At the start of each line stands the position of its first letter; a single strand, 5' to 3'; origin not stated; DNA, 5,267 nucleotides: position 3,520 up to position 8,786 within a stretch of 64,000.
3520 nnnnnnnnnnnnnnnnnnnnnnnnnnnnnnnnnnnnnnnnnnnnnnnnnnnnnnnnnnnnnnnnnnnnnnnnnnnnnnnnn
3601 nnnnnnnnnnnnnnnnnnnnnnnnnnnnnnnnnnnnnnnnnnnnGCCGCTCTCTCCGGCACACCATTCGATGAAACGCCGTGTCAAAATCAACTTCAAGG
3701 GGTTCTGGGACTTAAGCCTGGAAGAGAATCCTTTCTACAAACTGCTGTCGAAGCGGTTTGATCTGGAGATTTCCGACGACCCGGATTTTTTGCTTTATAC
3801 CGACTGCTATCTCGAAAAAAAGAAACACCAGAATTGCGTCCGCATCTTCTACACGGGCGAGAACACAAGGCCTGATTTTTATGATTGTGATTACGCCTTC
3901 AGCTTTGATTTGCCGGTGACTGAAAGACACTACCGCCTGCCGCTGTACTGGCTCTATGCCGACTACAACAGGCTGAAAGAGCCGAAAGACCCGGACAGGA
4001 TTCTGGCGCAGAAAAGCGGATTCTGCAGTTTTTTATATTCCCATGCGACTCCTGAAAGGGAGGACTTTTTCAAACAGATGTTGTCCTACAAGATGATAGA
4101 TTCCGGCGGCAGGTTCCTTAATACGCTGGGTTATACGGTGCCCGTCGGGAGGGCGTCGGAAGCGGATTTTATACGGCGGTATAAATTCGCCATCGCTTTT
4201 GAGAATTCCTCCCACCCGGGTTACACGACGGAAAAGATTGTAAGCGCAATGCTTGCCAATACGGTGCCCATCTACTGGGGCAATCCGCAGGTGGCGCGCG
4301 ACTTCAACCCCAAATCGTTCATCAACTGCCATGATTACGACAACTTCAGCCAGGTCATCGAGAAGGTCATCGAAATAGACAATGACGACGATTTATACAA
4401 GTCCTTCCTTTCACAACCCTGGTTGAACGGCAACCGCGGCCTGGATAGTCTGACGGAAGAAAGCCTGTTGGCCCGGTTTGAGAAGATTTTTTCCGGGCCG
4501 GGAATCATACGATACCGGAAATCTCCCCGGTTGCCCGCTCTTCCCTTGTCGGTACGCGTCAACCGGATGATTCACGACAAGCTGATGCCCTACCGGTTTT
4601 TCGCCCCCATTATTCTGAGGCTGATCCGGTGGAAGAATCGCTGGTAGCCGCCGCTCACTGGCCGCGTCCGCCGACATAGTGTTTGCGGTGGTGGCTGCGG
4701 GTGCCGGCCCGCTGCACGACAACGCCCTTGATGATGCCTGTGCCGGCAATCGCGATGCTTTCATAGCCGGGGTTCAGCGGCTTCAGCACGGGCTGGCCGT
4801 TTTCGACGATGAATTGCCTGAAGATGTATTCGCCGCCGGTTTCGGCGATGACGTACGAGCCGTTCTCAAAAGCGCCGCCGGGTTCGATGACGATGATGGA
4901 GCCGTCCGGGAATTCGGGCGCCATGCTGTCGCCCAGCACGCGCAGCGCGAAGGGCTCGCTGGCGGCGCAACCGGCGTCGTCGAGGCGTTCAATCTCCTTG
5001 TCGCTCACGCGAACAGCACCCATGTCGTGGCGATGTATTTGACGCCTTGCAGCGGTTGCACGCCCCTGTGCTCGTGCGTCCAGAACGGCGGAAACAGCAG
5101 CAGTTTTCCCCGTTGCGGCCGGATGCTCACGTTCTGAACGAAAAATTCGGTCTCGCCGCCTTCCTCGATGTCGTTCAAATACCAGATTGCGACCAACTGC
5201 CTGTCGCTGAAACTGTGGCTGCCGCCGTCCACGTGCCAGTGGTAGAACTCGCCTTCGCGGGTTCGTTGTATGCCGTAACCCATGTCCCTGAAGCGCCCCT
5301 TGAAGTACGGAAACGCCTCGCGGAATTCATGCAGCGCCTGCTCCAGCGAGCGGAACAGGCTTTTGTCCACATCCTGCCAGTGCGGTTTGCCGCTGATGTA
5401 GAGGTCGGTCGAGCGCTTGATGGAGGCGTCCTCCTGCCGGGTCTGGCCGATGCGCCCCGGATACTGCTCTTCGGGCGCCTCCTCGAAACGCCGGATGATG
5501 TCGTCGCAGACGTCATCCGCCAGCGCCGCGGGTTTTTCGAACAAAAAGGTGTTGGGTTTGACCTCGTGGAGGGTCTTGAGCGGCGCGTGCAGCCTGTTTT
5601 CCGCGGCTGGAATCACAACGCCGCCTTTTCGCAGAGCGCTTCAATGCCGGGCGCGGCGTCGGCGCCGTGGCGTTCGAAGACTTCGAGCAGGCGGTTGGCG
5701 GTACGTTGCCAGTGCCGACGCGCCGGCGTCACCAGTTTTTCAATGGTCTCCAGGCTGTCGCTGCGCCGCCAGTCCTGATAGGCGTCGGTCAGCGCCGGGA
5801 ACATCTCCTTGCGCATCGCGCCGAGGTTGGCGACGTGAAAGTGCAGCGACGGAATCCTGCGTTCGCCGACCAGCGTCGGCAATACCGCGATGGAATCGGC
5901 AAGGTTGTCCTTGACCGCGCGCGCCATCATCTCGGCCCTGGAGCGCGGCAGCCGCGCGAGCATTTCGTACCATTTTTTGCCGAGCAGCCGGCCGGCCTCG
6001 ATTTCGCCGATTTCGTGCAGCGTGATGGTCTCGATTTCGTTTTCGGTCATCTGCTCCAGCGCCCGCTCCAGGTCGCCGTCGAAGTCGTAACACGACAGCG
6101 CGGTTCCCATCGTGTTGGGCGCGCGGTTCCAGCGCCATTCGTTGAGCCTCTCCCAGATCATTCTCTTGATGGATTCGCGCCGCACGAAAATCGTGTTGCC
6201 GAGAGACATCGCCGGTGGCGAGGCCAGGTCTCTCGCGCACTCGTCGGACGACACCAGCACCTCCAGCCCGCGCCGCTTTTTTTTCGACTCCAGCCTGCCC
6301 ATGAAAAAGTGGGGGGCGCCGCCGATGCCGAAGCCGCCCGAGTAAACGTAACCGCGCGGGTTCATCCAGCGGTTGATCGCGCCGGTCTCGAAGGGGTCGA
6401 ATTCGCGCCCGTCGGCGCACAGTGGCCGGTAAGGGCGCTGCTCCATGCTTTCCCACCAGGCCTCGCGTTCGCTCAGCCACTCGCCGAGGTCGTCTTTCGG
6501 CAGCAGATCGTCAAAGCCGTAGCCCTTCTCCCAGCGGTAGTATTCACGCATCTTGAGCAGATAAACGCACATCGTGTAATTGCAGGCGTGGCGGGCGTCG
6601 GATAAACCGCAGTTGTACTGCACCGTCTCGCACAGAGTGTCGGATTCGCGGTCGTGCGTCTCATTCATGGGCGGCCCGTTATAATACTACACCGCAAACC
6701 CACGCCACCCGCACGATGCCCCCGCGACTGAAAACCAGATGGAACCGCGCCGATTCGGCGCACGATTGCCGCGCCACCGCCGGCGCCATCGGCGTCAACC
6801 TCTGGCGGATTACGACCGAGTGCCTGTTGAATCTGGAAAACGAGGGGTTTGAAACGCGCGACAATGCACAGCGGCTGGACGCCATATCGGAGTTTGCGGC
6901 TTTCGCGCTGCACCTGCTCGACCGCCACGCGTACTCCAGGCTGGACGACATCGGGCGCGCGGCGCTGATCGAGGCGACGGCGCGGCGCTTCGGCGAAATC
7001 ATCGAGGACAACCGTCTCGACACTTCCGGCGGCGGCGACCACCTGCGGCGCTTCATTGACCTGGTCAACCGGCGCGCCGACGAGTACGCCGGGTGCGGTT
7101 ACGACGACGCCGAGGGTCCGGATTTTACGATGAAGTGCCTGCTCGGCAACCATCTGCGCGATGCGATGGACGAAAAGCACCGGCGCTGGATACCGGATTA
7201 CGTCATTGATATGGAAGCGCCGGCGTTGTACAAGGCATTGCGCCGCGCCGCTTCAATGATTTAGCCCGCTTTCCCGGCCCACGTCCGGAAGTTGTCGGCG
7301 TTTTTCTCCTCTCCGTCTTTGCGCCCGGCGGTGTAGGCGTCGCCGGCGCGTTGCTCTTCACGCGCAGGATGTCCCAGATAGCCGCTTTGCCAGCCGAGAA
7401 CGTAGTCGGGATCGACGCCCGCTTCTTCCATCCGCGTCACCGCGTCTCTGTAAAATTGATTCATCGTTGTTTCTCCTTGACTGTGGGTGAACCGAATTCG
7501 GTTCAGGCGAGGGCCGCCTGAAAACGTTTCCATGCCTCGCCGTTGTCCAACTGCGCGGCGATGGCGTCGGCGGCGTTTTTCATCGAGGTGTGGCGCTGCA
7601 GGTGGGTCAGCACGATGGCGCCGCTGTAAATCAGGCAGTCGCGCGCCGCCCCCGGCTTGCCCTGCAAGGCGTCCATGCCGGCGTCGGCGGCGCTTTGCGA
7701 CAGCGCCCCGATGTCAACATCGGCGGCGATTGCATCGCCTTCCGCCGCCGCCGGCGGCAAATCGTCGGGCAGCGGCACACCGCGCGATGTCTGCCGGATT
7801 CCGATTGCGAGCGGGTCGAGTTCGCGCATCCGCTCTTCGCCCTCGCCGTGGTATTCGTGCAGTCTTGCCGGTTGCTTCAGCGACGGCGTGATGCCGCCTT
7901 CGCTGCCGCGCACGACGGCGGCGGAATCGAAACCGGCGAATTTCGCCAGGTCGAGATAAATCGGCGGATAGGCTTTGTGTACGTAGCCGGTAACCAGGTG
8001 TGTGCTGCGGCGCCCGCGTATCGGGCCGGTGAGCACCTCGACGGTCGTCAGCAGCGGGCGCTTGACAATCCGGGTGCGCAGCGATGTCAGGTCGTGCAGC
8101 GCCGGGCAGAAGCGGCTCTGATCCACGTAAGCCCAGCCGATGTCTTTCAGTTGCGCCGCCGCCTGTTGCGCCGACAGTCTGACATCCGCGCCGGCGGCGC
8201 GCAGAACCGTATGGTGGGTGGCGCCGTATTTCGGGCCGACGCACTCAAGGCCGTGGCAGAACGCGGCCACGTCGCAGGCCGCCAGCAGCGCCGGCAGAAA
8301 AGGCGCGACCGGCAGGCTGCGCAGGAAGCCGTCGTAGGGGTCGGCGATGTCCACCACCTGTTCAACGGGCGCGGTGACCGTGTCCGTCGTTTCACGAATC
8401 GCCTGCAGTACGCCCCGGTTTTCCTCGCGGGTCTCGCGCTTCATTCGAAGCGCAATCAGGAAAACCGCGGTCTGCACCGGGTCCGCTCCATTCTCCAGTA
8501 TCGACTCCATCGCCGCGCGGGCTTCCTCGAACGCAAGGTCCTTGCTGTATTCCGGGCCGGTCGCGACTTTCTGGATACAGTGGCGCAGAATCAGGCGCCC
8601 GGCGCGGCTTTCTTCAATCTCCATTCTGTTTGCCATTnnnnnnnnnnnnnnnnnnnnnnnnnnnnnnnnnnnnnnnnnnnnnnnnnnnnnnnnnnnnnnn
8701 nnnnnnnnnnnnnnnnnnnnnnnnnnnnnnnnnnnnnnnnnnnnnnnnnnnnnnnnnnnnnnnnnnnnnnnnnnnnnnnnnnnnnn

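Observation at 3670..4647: Isolated, AT-rich GT10 fucosyltransferase-like gene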

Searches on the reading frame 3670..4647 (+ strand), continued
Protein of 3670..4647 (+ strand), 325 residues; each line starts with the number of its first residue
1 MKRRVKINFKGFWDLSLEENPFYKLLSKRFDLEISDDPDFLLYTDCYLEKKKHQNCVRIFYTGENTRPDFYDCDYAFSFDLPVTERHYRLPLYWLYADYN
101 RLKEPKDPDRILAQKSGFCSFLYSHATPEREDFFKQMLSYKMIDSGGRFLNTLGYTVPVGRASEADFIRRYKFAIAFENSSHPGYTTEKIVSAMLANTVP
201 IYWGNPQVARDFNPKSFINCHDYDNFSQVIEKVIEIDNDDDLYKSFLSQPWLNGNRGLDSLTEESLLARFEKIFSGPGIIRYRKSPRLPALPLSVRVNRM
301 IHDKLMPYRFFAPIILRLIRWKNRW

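Call 45: fold_search(model_id=the predicted structure, library=pdb)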
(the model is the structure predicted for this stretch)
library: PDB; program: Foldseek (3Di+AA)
matches with E <= 10: 1004; with E <= 0.001: 62
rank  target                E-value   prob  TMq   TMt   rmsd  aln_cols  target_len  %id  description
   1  2nzx_C                2.5e-22  1.00  0.72  0.67   3.4       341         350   29  Crystal Structure of alpha1,3-Fucosyltransferase with GDP (released 2007-01-23)
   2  2nzw_B                3.9e-22  1.00  0.72  0.69   4.3       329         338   30  Crystal Structure of alpha1,3-Fucosyltransferase (released 2007-01-23)
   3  2nzw_C                4.1e-22  1.00  0.71  0.66   3.9       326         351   30  Crystal Structure of alpha1,3-Fucosyltransferase (released 2007-01-23)
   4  2nzw_A                4.6e-22  1.00  0.70  0.66   4.0       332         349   30  Crystal Structure of alpha1,3-Fucosyltransferase (released 2007-01-23)
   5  2nzx_A                1.2e-21  1.00  0.69  0.67   4.1       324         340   31  Crystal Structure of alpha1,3-Fucosyltransferase with GDP (released 2007-01-23)
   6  2nzy_A                2.1e-20  1.00  0.69  0.66   4.6       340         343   29  Crystal Structure of alpha1,3-Fucosyltransferase with GDP-fucose (released 2007-01-23)
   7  5zoi_A                2.6e-19  1.00  0.70  0.66   3.7       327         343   30  Crystal Structure of alpha1,3-Fucosyltransferase (released 2019-06-26)
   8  7yro_H                4.8e-13  1.00  0.60  0.58   4.9       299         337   20  Crystal structure of mango fucosyltransferase 13 (released 2023-08-16)
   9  7yro_A                1.8e-12  1.00  0.58  0.56   5.7       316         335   21  Crystal structure of mango fucosyltransferase 13 (released 2023-08-16)
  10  7yro_G                3.1e-12  1.00  0.63  0.61   4.5       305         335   20  Crystal structure of mango fucosyltransferase 13 (released 2023-08-16)
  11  7yro_B                3.3e-12  1.00  0.63  0.62   4.7       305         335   21  Crystal structure of mango fucosyltransferase 13 (released 2023-08-16)
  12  7yro_C                3.9e-12  1.00  0.60  0.58   4.8       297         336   20  Crystal structure of mango fucosyltransferase 13 (released 2023-08-16)
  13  7yro_E                4.7e-12  1.00  0.58  0.56   5.5       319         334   20  Crystal structure of mango fucosyltransferase 13 (released 2023-08-16)
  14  7yro_D                6.0e-12  1.00  0.62  0.61   4.8       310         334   21  Crystal structure of mango fucosyltransferase 13 (released 2023-08-16)
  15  7yro_F                9.6e-12  1.00  0.61  0.60   5.1       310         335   21  Crystal structure of mango fucosyltransferase 13 (released 2023-08-16)
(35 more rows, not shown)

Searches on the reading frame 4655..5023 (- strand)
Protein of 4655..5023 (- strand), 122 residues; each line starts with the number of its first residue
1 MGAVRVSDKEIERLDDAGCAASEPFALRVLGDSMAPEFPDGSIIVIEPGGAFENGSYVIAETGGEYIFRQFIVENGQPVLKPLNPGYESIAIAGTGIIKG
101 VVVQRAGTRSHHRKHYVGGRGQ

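Call 15: search_protein_families(library=pfam, proteins=[window:4655-5023:-], max_evalue=0.001)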
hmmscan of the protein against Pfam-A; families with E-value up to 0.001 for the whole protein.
window:4655-5023:- (122 aa): 1 family
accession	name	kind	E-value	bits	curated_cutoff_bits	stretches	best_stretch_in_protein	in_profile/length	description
PF00717.28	Peptidase_S24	-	1.8e-19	70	23.3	1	20-102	31-115/116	Peptidase S24-like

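Call 50: search_protein_families(library=ncbifam, proteins=[window:4655-5023:-], max_evalue=0.00001)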
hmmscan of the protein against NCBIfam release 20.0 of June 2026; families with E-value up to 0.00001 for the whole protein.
window:4655-5023:- (122 aa): 2 families
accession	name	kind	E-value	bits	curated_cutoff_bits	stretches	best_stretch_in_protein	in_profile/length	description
TIGR00498.1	lexA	equivalog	9.1e-08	31.9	110.95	1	10-103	100-196/203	transcriptional repressor LexA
NF007621.2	PRK10276.1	subfamily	1.3e-07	31.7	110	1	24-103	29-111/115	translesion error-prone DNA polymerase V autoproteolytic subunit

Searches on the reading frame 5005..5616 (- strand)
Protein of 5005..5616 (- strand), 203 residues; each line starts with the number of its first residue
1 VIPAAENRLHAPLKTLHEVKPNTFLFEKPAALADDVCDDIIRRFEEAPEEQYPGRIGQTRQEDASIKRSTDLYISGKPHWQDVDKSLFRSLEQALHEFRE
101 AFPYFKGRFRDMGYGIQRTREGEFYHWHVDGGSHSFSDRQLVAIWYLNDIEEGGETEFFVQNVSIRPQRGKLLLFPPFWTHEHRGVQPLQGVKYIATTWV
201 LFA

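Call 15: search_protein_families(library=pfam, proteins=[window:5005-5616:-], max_evalue=0.001)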
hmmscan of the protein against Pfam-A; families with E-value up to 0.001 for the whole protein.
window:5005-5616:- (203 aa): 1 family
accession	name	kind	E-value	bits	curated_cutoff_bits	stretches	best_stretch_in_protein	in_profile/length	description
PF13640.12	2OG-FeII_Oxy_3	-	9e-14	52.7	27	1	116-200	3-97/98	2OG-Fe(II) oxygenase superfamily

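Call 50: search_protein_families(library=ncbifam, proteins=[window:5005-5616:-], max_evalue=0.00001)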
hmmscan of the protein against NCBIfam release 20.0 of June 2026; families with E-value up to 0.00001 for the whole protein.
window:5005-5616:- (203 aa): 0 families

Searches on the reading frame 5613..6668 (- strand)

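Call 15: search_protein_families(library=pfam, proteins=[window:5613-6668:-], max_evalue=0.001)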
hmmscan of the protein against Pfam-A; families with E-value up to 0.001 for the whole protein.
window:5613-6668:- (351 aa): 2 families
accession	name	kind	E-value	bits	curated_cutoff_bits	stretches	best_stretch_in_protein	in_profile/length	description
PF21740.2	DUF6866_C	-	5.7e-67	225.5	27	1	168-348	1-181/182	Family of unknown function (DUF6866) C-terminal domain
PF21739.2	DUF6866_N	-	6e-59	198.6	27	1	12-163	2-153/153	Family of unknown function (DUF6866) N-terminal domain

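Call 50: search_protein_families(library=ncbifam, proteins=[window:5613-6668:-], max_evalue=0.00001)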
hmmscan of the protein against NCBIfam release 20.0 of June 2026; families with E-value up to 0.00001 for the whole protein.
window:5613-6668:- (351 aa): 1 family
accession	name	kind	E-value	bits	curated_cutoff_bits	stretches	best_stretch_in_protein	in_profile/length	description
NF045620.1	Sfum_1244_fam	hypoth_equivalog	1.7e-133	444.8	150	1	10-345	2-337/339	Sfum_1244 family protein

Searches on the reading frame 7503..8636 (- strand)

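Call 15: search_protein_families(library=pfam, proteins=[window:7503-8636:-], max_evalue=0.001)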
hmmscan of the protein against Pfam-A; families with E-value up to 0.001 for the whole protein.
window:7503-8636:- (377 aa): 2 families
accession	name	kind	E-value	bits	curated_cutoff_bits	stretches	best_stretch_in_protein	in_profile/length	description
PF02885.22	Glycos_trans_3N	-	8e-16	58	26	1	19-83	2-62/63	Glycosyl transferase family, helical bundle domain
PF00591.27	Glycos_transf_3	-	2e-11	44.5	27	1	117-283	27-186/253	Glycosyl transferase family, a/b domain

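Call 50: search_protein_families(library=ncbifam, proteins=[window:7503-8636:-], max_evalue=0.00001)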
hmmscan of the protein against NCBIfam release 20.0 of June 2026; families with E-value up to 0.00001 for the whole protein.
window:7503-8636:- (377 aa): 6 families
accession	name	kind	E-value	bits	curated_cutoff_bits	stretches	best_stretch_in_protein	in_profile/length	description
NF005635.0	PRK07394.1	equivalog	8.3e-44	150.3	287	1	17-270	5-259/348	hypothetical protein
NF006564.0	PRK09071.1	equivalog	4e-27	95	257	1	16-265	12-252/335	glycosyl transferase family protein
NF011201.0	PRK14607.1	equivalog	8.9e-26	90.6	670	1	31-373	205-522/534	bifunctional anthranilate synthase component II/anthranilate phosphoribosyltransferase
TIGR01245.1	trpD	equivalog_domain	8.7e-23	81.1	199.05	1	31-282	7-253/330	anthranilate phosphoribosyltransferase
NF006005.0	PRK08136.1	equivalog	9.6e-23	81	185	1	18-269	4-252/314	DNA-binding protein YbiB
NF007073.0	PRK09522.1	equivalog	1.1e-09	37.7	738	1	31-273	210-445/531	bifunctional anthranilate synthase glutamate amidotransferase component TrpG/anthranilate phosphoribosyltransferase TrpD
